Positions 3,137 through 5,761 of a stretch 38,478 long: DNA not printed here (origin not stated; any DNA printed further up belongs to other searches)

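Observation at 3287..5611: HdrA-MvhD fusion protein with all recognisable cluster-binding segments present but Cys-free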

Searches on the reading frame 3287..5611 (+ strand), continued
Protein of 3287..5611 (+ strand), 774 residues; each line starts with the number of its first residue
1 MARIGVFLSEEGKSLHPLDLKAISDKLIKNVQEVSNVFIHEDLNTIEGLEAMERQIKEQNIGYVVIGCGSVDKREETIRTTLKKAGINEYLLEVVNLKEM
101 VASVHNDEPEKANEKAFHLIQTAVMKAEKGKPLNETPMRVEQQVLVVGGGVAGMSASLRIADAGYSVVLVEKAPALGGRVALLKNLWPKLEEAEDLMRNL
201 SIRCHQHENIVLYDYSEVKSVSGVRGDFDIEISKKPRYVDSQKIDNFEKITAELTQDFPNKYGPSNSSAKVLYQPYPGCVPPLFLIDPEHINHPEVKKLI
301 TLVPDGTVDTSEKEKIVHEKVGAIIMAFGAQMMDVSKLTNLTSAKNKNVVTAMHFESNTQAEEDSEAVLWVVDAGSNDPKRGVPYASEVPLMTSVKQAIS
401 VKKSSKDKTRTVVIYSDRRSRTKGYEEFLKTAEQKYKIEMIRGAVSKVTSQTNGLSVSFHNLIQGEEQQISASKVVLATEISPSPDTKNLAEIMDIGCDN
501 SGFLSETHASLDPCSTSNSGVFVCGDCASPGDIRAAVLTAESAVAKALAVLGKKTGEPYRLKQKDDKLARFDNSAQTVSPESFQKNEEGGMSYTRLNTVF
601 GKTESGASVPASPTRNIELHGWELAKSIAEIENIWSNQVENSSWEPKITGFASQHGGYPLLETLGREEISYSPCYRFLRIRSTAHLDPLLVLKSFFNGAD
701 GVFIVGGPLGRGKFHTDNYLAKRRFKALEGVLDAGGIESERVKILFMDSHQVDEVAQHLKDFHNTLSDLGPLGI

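Call 8: find_homologous_proteins(query=window:3287-5611:+, max_evalue=1e-10)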
Query window:3287-5611:+ (774 aa): 1489 proteins with E <= 1e-10 among 8000 candidates; the best 120 are listed.
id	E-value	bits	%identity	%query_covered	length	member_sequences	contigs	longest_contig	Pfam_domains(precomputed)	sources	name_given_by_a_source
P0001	0.0e+0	1725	99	100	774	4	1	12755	PF01946.24,PF01266.31,PF13450.13,PF00890.31,PF02662.22,PF07992.21,PF03486.21,PF12831.14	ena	-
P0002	0.0e+0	1489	84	100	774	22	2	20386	PF01946.24,PF01266.31,PF13450.13,PF00890.31,PF02662.22,PF07992.21,PF03486.21,PF12831.14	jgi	-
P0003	0.0e+0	1475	83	100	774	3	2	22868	PF01266.31,PF13450.13,PF00890.31,PF02662.22,PF07992.21,PF03486.21,PF12831.14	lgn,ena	-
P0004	0.0e+0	1345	76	100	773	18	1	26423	PF01946.24,PF01266.31,PF13450.13,PF00890.31,PF02662.22,PF07992.21,PF12831.14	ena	-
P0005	1.5e-261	888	51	100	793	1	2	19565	PF13450.13,PF00890.31,PF02662.22,PF07992.21,PF12831.14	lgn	-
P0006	3.6e-257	873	52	100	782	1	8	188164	PF01266.31,PF13450.13,PF00890.31,PF02662.22,PF07992.21,PF12831.14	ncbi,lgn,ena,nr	ncbi:hydrogenase iron-sulfur subunit [bacterium]|nr:hydrogenase iron-sulfur subunit [bacterium]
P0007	1.4e-112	395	32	51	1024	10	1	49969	PF14697.12,PF13450.13,PF07992.21,PF12837.13,PF00070.34,PF03486.21,PF13484.12,PF12838.13,PF01134.29,PF01494.26,PF12831.14,PF01946.24,PF01266.31,PF01593.31,PF00890.31,PF00037.33,PF13738.13,PF01262.28,PF25160.2,PF13237.12,PF13187.12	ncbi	ncbi:MAG: CoB--CoM heterodisulfide reductase iron-sulfur subunit A family protein [Candidatus Jordar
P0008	2.3e-111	391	32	51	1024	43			PF14697.12,PF17179.10,PF13450.13,PF07992.21,PF12837.13,PF00070.34,PF03486.21,PF13484.12,PF12838.13,PF01134.29,PF01494.26,PF12831.14,PF01946.24,PF01266.31,PF01593.31,PF12797.13,PF00890.31,PF00037.33,PF13738.13,PF01262.28,PF25160.2,PF13237.12,PF13187.12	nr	nr:CoB--CoM heterodisulfide reductase iron-sulfur subunit A family protein [Candidatus Freyarchaeota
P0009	3.2e-110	388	33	51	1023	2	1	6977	PF14697.12,PF17179.10,PF13450.13,PF07992.21,PF12837.13,PF00070.34,PF03486.21,PF13484.12,PF12838.13,PF01134.29,PF12831.14,PF01946.24,PF01266.31,PF01593.31,PF12797.13,PF00890.31,PF00037.33,PF13738.13,PF01262.28,PF25160.2,PF13237.12,PF13187.12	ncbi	-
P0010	2.1e-105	372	32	56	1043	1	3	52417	PF14697.12,PF13450.13,PF07992.21,PF12837.13,PF00070.34,PF03486.21,PF13484.12,PF12838.13,PF13454.13,PF01134.29,PF12831.14,PF01946.24,PF01266.31,PF01593.31,PF12797.13,PF00890.31,PF00037.33,PF13738.13,PF01262.28,PF25160.2,PF13237.12,PF13183.12,PF13187.12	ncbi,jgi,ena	ncbi:MAG: FAD-dependent oxidoreductase [Candidatus Helarchaeota archaeon]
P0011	2.4e-104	368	29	49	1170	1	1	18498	PF14697.12,PF13450.13,PF02662.22,PF07992.21,PF12837.13,PF00070.34,PF03486.21,PF13484.12,PF12838.13,PF01134.29,PF01494.26,PF12831.14,PF01946.24,PF01266.31,PF01593.31,PF00890.31,PF00037.33,PF13738.13,PF01262.28,PF25160.2,PF13237.12,PF13187.12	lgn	-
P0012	1.5e-102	362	28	54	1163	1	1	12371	PF14697.12,PF13450.13,PF07992.21,PF12837.13,PF00070.34,PF03486.21,PF13484.12,PF13534.12,PF13459.12,PF01266.31,PF00890.31,PF13738.13,PF25160.2,PF13237.12,PF13370.12,PF17179.10,PF02662.22,PF12838.13,PF01134.29,PF12831.14,PF12797.13,PF00037.33,PF13183.12,PF13187.12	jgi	jgi:heterodisulfide reductase subunit A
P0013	4.0e-101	358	28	71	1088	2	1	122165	PF14697.12,PF13450.13,PF07992.21,PF12837.13,PF13484.12,PF12838.13,PF13534.12,PF01134.29,PF12831.14,PF12797.13,PF00890.31,PF00037.33,PF25160.2,PF13237.12,PF13187.12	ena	-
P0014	1.0e-99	353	30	57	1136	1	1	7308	PF14697.12,PF13450.13,PF07992.21,PF12837.13,PF00070.34,PF03486.21,PF13484.12,PF13534.12,PF13459.12,PF01266.31,PF00890.31,PF13738.13,PF25160.2,PF13237.12,PF17179.10,PF12838.13,PF01134.29,PF01494.26,PF12831.14,PF01946.24,PF01593.31,PF12797.13,PF00037.33,PF13183.12,PF13187.12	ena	-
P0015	9.7e-99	350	31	51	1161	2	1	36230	PF14697.12,PF13450.13,PF07992.21,PF12837.13,PF00070.34,PF03486.21,PF12798.13,PF13484.12,PF13459.12,PF12800.13,PF01266.31,PF00890.31,PF13738.13,PF25160.2,PF13237.12,PF02662.22,PF12838.13,PF01134.29,PF01494.26,PF12831.14,PF01946.24,PF01593.31,PF12797.13,PF00037.33,PF01262.28,PF13187.12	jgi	jgi:heterodisulfide reductase subunit A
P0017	6.4e-96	340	25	52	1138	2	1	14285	PF14697.12,PF13450.13,PF02662.22,PF07992.21,PF12837.13,PF00070.34,PF03486.21,PF13484.12,PF12838.13,PF01134.29,PF01494.26,PF12831.14,PF01946.24,PF01266.31,PF00890.31,PF00037.33,PF13738.13,PF25160.2,PF13237.12,PF13187.12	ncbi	-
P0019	5.1e-95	337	29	51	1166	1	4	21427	PF14697.12,PF13450.13,PF02662.22,PF07992.21,PF12837.13,PF00070.34,PF03486.21,PF13484.12,PF12838.13,PF01134.29,PF01494.26,PF12831.14,PF01946.24,PF01266.31,PF01593.31,PF00890.31,PF00037.33,PF13738.13,PF01262.28,PF25160.2,PF13237.12,PF13187.12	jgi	-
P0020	2.5e-94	335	29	49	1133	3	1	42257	PF14697.12,PF13450.13,PF02662.22,PF07992.21,PF12837.13,PF00070.34,PF03486.21,PF12838.13,PF13454.13,PF01134.29,PF12831.14,PF01266.31,PF01593.31,PF00890.31,PF00037.33,PF13738.13,PF13237.12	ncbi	-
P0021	7.5e-94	333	30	55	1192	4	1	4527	PF14697.12,PF13450.13,PF07992.21,PF12837.13,PF00070.34,PF03486.21,PF12798.13,PF13484.12,PF13459.12,PF12800.13,PF01266.31,PF00890.31,PF13738.13,PF25160.2,PF13237.12,PF02662.22,PF12838.13,PF01134.29,PF01494.26,PF12831.14,PF01946.24,PF01593.31,PF12797.13,PF00037.33,PF01262.28,PF13183.12,PF13187.12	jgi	-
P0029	8.0e-89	317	31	100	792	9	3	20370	PF14697.12,PF13450.13,PF02662.22,PF07992.21,PF12837.13,PF00070.34,PF12838.13,PF12800.13,PF01134.29,PF12831.14,PF01946.24,PF01266.31,PF12797.13,PF00890.31,PF00037.33,PF13237.12,PF13187.12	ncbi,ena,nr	ncbi:MAG: hydrogenase iron-sulfur subunit [Candidatus Wukongarchaeota archaeon]|nr:hydrogenase iron-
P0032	4.2e-88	314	29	52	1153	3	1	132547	PF14697.12,PF13450.13,PF07992.21,PF12837.13,PF00070.34,PF03486.21,PF13484.12,PF13534.12,PF13459.12,PF01266.31,PF00890.31,PF13738.13,PF25160.2,PF13237.12,PF17179.10,PF02662.22,PF12838.13,PF13454.13,PF01134.29,PF01494.26,PF12831.14,PF01946.24,PF12797.13,PF00037.33,PF01262.28,PF13183.12,PF13187.12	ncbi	-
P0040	9.8e-86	307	30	99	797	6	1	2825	PF14697.12,PF17179.10,PF13450.13,PF02662.22,PF07992.21,PF12837.13,PF13746.12,PF12798.13,PF13484.12,PF12838.13,PF13534.12,PF12800.13,PF12831.14,PF01266.31,PF12797.13,PF00890.31,PF00037.33,PF25160.2,PF13237.12,PF13183.12,PF13187.12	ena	-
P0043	3.6e-85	305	31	91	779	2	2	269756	PF14697.12,PF13450.13,PF02662.22,PF07992.21,PF12837.13,PF12798.13,PF13484.12,PF12838.13,PF13534.12,PF12831.14,PF01266.31,PF12797.13,PF00890.31,PF00037.33,PF25160.2,PF13237.12,PF13183.12,PF13187.12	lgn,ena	-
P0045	1.2e-83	300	31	91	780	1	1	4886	PF14697.12,PF13450.13,PF02662.22,PF07992.21,PF12837.13,PF12798.13,PF13484.12,PF12838.13,PF13534.12,PF12831.14,PF01266.31,PF12797.13,PF00890.31,PF00037.33,PF25160.2,PF13237.12,PF13183.12,PF13187.12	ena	-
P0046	1.3e-83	300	31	91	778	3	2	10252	PF14697.12,PF17179.10,PF13450.13,PF02662.22,PF07992.21,PF12837.13,PF12798.13,PF13484.12,PF12838.13,PF13534.12,PF12831.14,PF01266.31,PF12797.13,PF00890.31,PF00037.33,PF25160.2,PF13237.12,PF13183.12,PF13187.12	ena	-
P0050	4.7e-83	298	31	82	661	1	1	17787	PF14697.12,PF01266.31,PF00890.31,PF07992.21,PF12838.13,PF12831.14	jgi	jgi:heterodisulfide reductase subunit A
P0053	6.2e-83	297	28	99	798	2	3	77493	PF14697.12,PF13450.13,PF02662.22,PF07992.21,PF12837.13,PF13484.12,PF12838.13,PF13459.12,PF12800.13,PF12831.14,PF01266.31,PF12797.13,PF00890.31,PF00037.33,PF25160.2,PF13237.12,PF13183.12,PF13187.12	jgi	jgi:heterodisulfide reductase subunit A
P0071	2.5e-81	292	30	96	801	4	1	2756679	PF14697.12,PF13450.13,PF02662.22,PF07992.21,PF12837.13,PF13484.12,PF12838.13,PF13534.12,PF12831.14,PF01266.31,PF12797.13,PF00037.33,PF13237.12,PF13187.12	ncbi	ncbi:MAG: hydrogenase iron-sulfur subunit [Candidatus Atabeyarchaeum deiterrae]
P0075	4.1e-81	291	28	99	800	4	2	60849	PF14697.12,PF13450.13,PF02662.22,PF07992.21,PF12837.13,PF13484.12,PF12838.13,PF13534.12,PF12831.14,PF01266.31,PF12797.13,PF00890.31,PF00037.33,PF25160.2,PF13237.12,PF13183.12,PF13187.12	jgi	jgi:heterodisulfide reductase subunit A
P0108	1.1e-79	287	34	24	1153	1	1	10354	PF14697.12,PF17179.10,PF13450.13,PF02662.22,PF07992.21,PF12837.13,PF00070.34,PF03486.21,PF13484.12,PF12838.13,PF13454.13,PF13459.12,PF01134.29,PF12831.14,PF01946.24,PF01266.31,PF12797.13,PF00890.31,PF00037.33,PF13738.13,PF25160.2,PF13237.12,PF13187.12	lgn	-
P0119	1.6e-79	286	29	100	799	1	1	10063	PF14697.12,PF13450.13,PF02662.22,PF07992.21,PF12837.13,PF13484.12,PF12838.13,PF01134.29,PF12831.14,PF01266.31,PF00890.31,PF00037.33,PF13187.12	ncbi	-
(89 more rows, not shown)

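Call 12: find_encoding_contigs(protein=P0006, flank=10000, max_places=3)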
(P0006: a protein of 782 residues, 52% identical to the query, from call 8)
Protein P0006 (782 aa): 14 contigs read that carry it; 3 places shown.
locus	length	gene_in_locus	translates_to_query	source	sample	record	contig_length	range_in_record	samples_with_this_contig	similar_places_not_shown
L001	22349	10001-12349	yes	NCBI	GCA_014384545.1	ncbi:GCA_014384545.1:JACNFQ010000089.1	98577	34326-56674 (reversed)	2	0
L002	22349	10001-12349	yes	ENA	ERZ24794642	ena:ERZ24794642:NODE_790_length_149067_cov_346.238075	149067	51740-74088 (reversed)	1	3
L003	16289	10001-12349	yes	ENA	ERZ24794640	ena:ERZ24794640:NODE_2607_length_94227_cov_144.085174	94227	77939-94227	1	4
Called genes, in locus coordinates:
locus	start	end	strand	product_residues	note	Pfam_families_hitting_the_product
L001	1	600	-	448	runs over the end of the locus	PF00308:Bac_DnaA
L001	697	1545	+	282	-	PF02737:3HCDH_N, PF00725:3HCDH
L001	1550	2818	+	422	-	PF00330:Aconitase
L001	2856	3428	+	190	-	PF21948:LplA-B_cat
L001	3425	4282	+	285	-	PF04055:Radical_SAM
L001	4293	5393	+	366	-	PF00676:E1_dh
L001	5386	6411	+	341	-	PF02779:Transket_pyr, PF02780:Transketolase_C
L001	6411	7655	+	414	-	PF00364:Biotin_lipoyl, PF02817:E3_binding, PF00198:2-oxoacid_dh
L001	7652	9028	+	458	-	PF00890:FAD_binding_2 (faint), PF01134:GIDA (faint), PF01266:DAO (faint), PF07992:Pyr_redox_2, PF12831:FAD_oxidored (weak), PF13738:Pyr_redox_3, PF00070:Pyr_redox, PF02852:Pyr_redox_dim, +2 more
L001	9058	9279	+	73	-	PF02416:TatA_B_E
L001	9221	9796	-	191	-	-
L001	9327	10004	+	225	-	PF00902:TatC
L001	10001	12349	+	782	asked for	PF00890:FAD_binding_2 (weak), PF01266:DAO (weak), PF07992:Pyr_redox_2 (weak), PF12831:FAD_oxidored, PF13450:NAD_binding_8 (weak), PF02662:FlpD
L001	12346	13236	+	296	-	-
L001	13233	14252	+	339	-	PF17179:Fer4_22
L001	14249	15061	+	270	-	-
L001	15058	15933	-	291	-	PF00398:RrnaAD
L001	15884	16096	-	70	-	-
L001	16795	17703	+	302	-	-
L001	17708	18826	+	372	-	PF02595:Gly_kinase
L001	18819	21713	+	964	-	-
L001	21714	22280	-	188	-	PF01510:Amidase_2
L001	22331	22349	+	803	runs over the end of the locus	PF00324:AA_permease, PF13520:AA_permease_2, PF00582:Usp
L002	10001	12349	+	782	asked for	PF00890:FAD_binding_2 (weak), PF01266:DAO (weak), PF07992:Pyr_redox_2 (weak), PF12831:FAD_oxidored, PF13450:NAD_binding_8 (weak), PF02662:FlpD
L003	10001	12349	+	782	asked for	PF00890:FAD_binding_2 (weak), PF01266:DAO (weak), PF07992:Pyr_redox_2 (weak), PF12831:FAD_oxidored, PF13450:NAD_binding_8 (weak), PF02662:FlpD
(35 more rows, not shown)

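Call 13: find_encoding_contigs(protein=P0004, flank=10000, max_places=2)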
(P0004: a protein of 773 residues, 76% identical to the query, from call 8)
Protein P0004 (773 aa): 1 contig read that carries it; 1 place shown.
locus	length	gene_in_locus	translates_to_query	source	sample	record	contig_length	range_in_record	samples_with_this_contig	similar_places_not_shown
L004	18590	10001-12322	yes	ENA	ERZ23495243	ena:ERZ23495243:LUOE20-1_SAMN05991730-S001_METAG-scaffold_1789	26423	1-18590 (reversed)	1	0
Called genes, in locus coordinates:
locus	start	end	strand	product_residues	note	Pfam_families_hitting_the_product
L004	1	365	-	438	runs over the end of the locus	PF00308:Bac_DnaA, PF01637:ATPase_2 (faint), PF13191:AAA_16 (weak), PF00004:AAA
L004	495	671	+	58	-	PF02737:3HCDH_N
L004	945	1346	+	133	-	PF00725:3HCDH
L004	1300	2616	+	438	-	PF00330:Aconitase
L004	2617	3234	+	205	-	PF21948:LplA-B_cat, PF03099:BPL_LplA_LipB (weak)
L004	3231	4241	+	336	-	-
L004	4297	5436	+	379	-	PF00676:E1_dh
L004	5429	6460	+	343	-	PF02779:Transket_pyr, PF02780:Transketolase_C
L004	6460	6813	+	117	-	PF00364:Biotin_lipoyl, PF25997:BSH_YhbJ (weak)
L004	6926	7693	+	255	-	PF00198:2-oxoacid_dh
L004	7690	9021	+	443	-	PF00890:FAD_binding_2 (weak), PF01134:GIDA, PF01266:DAO (faint), PF07992:Pyr_redox_2, PF12831:FAD_oxidored (weak), PF13738:Pyr_redox_3, PF00070:Pyr_redox, PF02852:Pyr_redox_dim, +2 more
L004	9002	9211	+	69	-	PF02416:TatA_B_E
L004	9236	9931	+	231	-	PF00902:TatC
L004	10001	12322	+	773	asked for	PF00890:FAD_binding_2 (weak), PF01266:DAO (weak), PF01946:Thi4 (weak), PF07992:Pyr_redox_2 (weak), PF12831:FAD_oxidored, PF13450:NAD_binding_8, PF02662:FlpD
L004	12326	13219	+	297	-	-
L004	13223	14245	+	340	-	PF17179:Fer4_22 (weak)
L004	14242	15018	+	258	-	-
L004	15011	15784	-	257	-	PF00398:RrnaAD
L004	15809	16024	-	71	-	-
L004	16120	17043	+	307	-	-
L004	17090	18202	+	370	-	PF02595:Gly_kinase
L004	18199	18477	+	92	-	-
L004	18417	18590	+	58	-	?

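Call 14: find_encoding_contigs(protein=P0005, flank=10000, max_places=2)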
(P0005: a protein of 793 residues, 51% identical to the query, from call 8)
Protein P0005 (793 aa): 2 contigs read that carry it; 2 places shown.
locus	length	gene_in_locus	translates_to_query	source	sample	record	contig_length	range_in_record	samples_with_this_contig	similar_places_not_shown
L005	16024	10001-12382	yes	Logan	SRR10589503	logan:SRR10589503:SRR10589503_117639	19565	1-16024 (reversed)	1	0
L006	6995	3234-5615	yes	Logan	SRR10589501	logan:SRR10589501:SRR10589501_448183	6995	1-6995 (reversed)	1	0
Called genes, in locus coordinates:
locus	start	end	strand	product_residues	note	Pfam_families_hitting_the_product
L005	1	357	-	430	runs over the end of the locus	PF00308:Bac_DnaA, PF13401:AAA_22 (faint)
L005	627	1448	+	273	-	PF02737:3HCDH_N, PF00725:3HCDH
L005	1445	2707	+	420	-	PF00330:Aconitase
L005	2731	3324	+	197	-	PF21948:LplA-B_cat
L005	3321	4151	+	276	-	PF04055:Radical_SAM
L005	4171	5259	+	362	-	PF00676:E1_dh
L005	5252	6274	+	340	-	PF02779:Transket_pyr, PF02780:Transketolase_C, PF17147:PFOR_II (weak)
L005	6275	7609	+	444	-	PF00364:Biotin_lipoyl, PF02817:E3_binding, PF00198:2-oxoacid_dh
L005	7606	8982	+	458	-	PF01134:GIDA (weak), PF07992:Pyr_redox_2, PF12831:FAD_oxidored (weak), PF13738:Pyr_redox_3 (faint), PF00070:Pyr_redox, PF02852:Pyr_redox_dim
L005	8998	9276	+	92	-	PF02416:TatA_B_E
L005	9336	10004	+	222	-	PF00902:TatC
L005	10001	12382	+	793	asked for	PF07992:Pyr_redox_2 (faint), PF00890:FAD_binding_2 (weak), PF12831:FAD_oxidored, PF13450:NAD_binding_8, PF02662:FlpD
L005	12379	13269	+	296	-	-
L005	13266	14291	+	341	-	PF17179:Fer4_22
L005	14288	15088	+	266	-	-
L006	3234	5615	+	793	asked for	PF07992:Pyr_redox_2 (faint), PF00890:FAD_binding_2 (weak), PF12831:FAD_oxidored, PF13450:NAD_binding_8, PF02662:FlpD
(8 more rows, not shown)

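Call 15: find_related_loci(query=window:3287-5608:+, collection=genome_contigs, flank=10000)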
Query window:3287-5608:+ (774 aa) in genome_contigs; peptide patterns used: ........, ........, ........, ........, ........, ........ (x = any residue, [..] = any of these).
33 stretches matched a pattern; 3 encode a relative of the query (tblastn E <= 1e-3); 2 distinct loci.
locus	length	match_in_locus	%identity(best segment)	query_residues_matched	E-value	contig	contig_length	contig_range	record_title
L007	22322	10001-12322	84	1-774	0e+0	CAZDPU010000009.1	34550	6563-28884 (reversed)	MAG TPA_asm: uncultured bacterium isolate SRP077602_co11_586 genome assembly, contig: NODE_1037_length_34550_cov_9.50732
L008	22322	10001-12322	84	1-774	0e+0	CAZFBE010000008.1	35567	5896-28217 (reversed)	MAG TPA_asm: uncultured bacterium isolate binchicken_co46_303 genome assembly, contig: NODE_2044_length_35567_cov_21.319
